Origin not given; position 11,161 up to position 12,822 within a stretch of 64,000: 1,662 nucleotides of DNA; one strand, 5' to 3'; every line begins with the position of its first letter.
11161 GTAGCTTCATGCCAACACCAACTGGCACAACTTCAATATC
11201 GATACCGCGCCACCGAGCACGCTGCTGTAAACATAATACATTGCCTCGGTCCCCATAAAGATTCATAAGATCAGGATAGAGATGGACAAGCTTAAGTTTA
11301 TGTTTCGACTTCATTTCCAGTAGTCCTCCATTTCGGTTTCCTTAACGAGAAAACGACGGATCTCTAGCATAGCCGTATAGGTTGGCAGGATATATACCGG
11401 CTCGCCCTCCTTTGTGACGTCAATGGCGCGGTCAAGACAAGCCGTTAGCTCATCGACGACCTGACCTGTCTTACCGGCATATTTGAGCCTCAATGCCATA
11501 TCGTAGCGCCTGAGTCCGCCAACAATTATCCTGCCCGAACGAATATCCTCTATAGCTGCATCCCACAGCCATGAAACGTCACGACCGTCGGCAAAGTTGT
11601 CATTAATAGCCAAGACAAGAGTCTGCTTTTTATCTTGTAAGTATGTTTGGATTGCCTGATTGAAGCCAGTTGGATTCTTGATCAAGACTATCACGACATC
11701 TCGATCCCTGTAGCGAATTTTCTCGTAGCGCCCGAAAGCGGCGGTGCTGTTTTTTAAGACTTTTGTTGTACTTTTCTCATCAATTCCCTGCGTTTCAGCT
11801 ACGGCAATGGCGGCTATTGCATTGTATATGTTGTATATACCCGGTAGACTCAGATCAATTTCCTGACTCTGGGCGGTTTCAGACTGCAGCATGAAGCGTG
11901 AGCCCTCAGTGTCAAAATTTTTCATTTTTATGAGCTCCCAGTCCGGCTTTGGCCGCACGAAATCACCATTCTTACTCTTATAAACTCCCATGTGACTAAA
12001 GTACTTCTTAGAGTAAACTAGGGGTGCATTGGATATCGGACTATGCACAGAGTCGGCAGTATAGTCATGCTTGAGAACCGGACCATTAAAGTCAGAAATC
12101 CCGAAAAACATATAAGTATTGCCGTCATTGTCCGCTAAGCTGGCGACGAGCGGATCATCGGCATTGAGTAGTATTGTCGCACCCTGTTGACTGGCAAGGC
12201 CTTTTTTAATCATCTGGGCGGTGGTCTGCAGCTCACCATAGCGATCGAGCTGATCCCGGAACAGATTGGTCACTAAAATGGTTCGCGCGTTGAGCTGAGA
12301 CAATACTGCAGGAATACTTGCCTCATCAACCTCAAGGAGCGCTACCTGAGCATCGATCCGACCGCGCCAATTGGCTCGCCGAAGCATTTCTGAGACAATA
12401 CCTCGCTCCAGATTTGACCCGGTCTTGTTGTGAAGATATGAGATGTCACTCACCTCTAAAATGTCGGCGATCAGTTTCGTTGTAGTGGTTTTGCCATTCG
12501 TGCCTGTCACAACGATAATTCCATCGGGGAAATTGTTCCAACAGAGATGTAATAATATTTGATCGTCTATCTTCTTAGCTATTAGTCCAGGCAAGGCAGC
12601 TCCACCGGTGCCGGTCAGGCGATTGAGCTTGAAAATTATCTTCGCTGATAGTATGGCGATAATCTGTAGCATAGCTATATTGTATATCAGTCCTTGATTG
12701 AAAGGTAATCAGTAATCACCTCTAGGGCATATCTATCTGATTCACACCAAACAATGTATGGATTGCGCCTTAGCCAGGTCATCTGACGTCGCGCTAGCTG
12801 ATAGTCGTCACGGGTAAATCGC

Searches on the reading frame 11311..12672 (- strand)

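Call 13: search_protein_families(library=pfam, proteins=[window:11311-12672:-], max_evalue=0.00001)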
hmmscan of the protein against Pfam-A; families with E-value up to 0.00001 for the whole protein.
window:11311-12672:- (453 aa): 2 families
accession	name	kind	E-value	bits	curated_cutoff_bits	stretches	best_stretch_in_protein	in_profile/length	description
PF08353.15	MurT_C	-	6.4e-31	107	25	1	330-435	1-110/110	MurT ligase C-terminal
PF08245.18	Mur_ligase_M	-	9.3e-19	68.6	24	1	55-206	1-161/200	Mur ligase middle domain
